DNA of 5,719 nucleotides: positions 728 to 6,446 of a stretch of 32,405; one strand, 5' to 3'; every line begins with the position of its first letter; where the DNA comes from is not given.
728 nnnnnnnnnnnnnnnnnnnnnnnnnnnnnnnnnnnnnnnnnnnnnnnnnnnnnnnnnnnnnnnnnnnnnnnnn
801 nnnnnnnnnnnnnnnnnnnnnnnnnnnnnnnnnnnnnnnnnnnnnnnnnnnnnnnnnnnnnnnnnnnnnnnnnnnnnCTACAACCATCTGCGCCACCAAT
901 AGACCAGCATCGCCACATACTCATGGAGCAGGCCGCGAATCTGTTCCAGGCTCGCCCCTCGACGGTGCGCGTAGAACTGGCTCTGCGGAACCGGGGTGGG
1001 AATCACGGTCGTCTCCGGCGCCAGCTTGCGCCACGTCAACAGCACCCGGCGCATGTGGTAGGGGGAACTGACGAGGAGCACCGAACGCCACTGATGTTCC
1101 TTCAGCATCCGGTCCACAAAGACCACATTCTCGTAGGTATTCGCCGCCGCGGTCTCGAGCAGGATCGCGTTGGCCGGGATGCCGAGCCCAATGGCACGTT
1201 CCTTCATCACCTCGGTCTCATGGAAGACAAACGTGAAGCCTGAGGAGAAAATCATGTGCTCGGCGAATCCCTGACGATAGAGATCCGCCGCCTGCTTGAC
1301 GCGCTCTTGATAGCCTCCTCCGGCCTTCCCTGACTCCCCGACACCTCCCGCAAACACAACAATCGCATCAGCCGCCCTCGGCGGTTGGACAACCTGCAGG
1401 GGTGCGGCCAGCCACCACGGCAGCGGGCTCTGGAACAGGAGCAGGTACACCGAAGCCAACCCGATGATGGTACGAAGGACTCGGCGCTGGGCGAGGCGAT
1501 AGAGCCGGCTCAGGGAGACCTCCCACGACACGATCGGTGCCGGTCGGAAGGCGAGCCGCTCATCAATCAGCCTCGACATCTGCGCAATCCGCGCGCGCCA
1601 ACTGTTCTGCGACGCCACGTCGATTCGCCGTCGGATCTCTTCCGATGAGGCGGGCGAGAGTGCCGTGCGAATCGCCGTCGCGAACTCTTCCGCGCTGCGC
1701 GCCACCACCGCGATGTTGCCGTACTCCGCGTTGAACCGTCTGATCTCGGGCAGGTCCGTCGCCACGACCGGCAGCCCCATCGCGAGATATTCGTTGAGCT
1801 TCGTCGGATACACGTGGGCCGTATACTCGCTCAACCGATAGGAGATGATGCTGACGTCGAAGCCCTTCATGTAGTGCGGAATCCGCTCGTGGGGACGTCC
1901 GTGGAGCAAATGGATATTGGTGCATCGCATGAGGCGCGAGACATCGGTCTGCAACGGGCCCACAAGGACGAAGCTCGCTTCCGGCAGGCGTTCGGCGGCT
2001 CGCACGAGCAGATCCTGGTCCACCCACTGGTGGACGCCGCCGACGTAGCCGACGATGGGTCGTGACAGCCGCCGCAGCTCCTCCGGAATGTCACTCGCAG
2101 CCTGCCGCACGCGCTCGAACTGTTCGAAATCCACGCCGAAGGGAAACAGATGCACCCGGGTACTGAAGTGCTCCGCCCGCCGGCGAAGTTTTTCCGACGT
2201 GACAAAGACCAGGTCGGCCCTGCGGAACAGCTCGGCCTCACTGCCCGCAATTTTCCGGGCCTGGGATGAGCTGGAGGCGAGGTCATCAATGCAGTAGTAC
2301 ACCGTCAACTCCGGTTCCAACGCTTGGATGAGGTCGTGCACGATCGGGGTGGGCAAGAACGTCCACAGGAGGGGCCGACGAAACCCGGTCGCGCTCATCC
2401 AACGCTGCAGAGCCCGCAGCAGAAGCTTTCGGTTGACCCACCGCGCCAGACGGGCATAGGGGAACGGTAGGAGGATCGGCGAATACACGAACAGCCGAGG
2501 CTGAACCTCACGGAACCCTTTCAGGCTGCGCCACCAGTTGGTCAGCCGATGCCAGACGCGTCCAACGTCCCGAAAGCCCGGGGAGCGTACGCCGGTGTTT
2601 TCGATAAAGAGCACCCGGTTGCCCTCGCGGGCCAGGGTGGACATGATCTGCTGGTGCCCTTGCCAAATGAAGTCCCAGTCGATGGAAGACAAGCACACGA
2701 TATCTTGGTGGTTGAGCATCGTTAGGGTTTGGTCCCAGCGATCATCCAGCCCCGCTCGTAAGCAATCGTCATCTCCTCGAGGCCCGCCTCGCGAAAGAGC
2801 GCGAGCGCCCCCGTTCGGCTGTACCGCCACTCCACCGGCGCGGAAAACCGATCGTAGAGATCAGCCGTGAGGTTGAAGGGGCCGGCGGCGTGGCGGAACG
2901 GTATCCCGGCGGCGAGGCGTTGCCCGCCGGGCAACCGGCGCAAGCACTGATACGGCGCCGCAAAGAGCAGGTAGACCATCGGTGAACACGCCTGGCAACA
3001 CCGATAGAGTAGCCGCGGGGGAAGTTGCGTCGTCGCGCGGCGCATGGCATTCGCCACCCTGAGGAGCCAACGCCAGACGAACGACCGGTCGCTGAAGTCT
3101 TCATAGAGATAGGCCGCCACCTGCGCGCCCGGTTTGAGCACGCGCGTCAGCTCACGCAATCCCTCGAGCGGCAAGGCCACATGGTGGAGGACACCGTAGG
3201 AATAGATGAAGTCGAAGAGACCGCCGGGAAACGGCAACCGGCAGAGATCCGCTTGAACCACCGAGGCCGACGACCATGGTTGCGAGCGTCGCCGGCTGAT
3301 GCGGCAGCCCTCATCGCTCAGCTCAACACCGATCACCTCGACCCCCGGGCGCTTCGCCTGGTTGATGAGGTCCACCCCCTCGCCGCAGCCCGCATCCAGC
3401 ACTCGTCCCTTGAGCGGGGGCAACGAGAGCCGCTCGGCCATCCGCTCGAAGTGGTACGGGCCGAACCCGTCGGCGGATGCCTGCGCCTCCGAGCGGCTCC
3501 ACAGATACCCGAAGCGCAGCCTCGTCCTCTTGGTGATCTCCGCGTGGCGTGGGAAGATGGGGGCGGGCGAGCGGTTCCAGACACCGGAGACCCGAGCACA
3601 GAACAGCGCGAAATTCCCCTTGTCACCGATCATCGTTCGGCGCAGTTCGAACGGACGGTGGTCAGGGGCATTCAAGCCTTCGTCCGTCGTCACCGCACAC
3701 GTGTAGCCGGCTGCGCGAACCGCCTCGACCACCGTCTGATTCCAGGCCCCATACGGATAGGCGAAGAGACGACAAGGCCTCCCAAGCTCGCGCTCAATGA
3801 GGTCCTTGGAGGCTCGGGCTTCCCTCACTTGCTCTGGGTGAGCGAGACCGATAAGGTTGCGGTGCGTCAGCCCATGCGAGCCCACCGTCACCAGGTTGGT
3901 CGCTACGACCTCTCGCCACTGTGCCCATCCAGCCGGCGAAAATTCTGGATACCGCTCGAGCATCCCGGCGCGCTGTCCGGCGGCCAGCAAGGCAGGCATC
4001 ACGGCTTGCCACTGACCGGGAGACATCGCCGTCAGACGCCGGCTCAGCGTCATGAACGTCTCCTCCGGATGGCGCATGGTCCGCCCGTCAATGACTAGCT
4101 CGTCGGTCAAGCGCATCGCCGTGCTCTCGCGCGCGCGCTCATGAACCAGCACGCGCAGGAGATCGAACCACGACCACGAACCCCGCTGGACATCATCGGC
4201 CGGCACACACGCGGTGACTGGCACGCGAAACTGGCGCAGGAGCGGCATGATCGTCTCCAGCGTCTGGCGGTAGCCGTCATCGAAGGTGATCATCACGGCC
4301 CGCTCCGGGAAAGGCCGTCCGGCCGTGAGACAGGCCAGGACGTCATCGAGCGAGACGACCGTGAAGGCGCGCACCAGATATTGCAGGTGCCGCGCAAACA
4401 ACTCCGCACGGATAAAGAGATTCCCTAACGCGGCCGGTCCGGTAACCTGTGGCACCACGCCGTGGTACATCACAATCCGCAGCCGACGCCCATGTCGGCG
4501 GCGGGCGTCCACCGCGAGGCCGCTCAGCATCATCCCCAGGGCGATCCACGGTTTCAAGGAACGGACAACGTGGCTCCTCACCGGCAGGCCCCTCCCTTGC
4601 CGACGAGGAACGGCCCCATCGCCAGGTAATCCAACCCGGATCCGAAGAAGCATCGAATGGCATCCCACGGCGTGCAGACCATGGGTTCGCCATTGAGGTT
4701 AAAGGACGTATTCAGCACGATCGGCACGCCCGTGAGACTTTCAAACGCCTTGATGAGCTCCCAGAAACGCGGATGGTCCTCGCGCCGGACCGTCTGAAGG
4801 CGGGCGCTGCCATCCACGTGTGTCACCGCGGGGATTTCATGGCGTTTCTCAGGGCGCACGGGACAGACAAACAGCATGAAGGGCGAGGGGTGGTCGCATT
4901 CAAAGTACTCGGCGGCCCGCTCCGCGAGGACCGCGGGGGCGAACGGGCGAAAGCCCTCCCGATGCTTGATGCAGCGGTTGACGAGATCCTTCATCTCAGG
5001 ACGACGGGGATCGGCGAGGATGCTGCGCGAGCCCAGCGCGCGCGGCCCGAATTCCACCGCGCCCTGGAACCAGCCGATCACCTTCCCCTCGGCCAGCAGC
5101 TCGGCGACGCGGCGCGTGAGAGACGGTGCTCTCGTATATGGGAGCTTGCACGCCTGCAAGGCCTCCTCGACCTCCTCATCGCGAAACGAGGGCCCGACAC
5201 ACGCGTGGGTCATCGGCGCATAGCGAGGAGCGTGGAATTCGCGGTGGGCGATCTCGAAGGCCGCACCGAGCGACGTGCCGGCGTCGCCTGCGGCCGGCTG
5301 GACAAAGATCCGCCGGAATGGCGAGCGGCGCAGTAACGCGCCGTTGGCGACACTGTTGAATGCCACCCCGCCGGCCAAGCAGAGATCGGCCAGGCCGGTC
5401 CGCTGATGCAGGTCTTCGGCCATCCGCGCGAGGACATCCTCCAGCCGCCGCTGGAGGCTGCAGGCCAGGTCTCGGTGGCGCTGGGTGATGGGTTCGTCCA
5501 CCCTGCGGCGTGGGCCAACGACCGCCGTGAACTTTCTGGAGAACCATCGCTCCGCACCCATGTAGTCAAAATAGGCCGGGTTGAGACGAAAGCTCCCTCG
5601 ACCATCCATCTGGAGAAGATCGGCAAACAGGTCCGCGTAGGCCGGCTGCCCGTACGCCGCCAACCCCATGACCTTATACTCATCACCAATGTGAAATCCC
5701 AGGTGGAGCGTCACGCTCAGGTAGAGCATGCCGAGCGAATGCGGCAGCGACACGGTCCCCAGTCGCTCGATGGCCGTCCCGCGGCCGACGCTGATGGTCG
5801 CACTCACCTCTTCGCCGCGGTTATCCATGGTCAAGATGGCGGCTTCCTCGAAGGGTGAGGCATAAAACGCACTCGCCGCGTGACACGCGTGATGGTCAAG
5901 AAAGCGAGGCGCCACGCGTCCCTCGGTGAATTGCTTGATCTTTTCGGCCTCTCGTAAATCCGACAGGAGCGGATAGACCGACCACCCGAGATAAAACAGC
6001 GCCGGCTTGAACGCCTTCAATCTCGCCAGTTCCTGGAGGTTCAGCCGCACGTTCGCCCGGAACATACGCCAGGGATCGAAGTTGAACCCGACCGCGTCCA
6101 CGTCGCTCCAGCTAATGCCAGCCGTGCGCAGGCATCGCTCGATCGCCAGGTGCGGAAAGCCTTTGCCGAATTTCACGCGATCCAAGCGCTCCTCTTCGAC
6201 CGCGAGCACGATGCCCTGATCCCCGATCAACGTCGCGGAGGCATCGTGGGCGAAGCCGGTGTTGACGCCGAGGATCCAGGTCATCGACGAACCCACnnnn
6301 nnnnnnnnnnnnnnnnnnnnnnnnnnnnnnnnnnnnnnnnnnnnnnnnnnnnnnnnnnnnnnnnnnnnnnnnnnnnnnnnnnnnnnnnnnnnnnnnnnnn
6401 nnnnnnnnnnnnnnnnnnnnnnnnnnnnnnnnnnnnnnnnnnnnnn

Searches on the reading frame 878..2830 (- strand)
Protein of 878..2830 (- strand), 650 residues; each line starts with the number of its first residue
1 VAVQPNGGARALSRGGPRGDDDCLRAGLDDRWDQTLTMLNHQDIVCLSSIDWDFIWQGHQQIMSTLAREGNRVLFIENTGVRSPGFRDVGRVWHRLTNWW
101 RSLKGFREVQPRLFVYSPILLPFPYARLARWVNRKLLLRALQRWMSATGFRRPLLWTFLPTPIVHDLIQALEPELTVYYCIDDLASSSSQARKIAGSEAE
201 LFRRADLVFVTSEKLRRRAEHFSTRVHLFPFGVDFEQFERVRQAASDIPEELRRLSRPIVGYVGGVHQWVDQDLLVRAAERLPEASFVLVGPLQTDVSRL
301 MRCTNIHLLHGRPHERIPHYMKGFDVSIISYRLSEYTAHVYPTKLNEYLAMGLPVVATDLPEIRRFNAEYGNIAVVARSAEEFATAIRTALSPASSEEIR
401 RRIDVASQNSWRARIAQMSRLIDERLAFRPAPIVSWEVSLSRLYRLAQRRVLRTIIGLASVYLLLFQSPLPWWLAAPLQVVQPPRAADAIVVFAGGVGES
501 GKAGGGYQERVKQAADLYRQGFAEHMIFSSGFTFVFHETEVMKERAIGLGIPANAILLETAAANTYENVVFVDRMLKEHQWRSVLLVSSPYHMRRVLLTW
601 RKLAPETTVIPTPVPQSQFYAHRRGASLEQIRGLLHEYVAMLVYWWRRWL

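Call 6: search_protein_families(library=pfam, proteins=[window:878-2830:-], max_evalue=0.001)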
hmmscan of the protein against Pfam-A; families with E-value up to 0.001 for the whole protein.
window:878-2830:- (650 aa): 4 families
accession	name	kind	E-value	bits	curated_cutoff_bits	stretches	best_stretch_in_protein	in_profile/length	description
PF02698.23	DUF218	-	5.2e-28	98.1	27.6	1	488-640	1-133/133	DUF218 domain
PF13692.12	Glyco_trans_1_4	-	1.8e-14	54.7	27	1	257-391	1-140/142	Glycosyl transferases group 1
PF00534.26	Glycos_transf_1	-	1.8e-12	47.6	26.4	1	251-394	9-159/172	Glycosyl transferases group 1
PF13524.12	Glyco_trans_1_2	-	1.3e-08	35.4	25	1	274-418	4-142/144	Glycosyl transferase-like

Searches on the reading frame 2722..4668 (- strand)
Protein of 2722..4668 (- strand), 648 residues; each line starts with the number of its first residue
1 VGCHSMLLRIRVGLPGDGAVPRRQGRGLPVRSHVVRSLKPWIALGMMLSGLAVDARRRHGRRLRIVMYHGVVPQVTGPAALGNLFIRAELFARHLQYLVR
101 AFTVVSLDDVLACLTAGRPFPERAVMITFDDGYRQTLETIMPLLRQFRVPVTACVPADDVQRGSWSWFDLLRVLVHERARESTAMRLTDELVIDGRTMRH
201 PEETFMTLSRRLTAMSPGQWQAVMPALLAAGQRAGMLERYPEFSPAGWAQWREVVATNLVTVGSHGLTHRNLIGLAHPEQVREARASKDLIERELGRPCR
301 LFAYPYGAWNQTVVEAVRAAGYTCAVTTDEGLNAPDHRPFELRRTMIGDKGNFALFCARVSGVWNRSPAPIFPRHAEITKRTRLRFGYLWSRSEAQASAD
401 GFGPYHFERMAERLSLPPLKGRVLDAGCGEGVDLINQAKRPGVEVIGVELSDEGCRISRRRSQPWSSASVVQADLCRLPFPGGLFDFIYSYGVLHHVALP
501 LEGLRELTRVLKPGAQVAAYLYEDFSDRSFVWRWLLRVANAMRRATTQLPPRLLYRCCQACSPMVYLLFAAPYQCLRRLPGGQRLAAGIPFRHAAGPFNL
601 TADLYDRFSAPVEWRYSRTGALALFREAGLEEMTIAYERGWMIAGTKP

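Call 6: search_protein_families(library=pfam, proteins=[window:2722-4668:-], max_evalue=0.001)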
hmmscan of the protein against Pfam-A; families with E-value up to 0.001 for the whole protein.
window:2722-4668:- (648 aa): 9 families
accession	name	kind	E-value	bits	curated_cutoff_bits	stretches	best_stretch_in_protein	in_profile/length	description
PF01522.26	Polysacc_deac_1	-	2e-22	79.9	23.1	1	119-324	3-123/124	Polysaccharide deacetylase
PF08241.18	Methyltransf_11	-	1.7e-18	67.5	21.2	1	424-517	1-93/95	Methyltransferase domain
PF13649.12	Methyltransf_25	-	4.4e-17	63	27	1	423-514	1-96/97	Methyltransferase domain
PF13489.12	Methyltransf_23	-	5.9e-13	49.3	27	1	412-540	14-139/164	Methyltransferase domain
PF08242.18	Methyltransf_12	-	1.3e-11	45.5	30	1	424-515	1-96/98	Methyltransferase domain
PF13847.12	Methyltransf_31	-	1.3e-11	44.8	27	1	422-518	6-108/145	Methyltransferase domain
PF02353.26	CMAS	-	4.3e-05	23.4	27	1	411-497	55-140/273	Mycolic acid cyclopropane synthetase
PF08003.17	Methyltransf_9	-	8.4e-05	22.1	23.8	1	408-516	105-214/315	Protein of unknown function (DUF1698)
PF01209.24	Ubie_methyltran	-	0.00012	22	20.1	1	422-518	50-150/233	ubiE/COQ5 methyltransferase family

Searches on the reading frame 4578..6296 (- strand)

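Call 6: search_protein_families(library=pfam, proteins=[window:4578-6296:-], max_evalue=0.001)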
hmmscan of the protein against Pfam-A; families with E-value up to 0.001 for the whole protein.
window:4578-6296:- (572 aa): 3 families
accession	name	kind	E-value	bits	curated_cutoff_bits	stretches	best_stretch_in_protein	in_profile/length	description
PF16861.10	Carbam_trans_C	-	5.5e-75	251.1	27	1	398-567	1-170/170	Carbamoyltransferase C-terminus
PF02543.21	Carbam_trans_N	-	8.1e-56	190.3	24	1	8-346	2-345/346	Carbamoyltransferase N-terminus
PF00814.31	TsaD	-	0.00033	20.9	24.8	0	256-321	183-237/264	tRNA N6-adenosine threonylcarbamoyltransferase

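Call 68: search_protein_families(library=ncbifam, proteins=[window:4578-6296:-], max_evalue=0.00001)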
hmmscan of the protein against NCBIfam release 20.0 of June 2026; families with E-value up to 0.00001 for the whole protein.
window:4578-6296:- (572 aa): 1 family
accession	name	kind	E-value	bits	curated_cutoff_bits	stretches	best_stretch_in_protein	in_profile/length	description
NF041651.1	nodul_NodU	equivalog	1.3e-56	192.6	1000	1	273-539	269-529/556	nodulation protein NodU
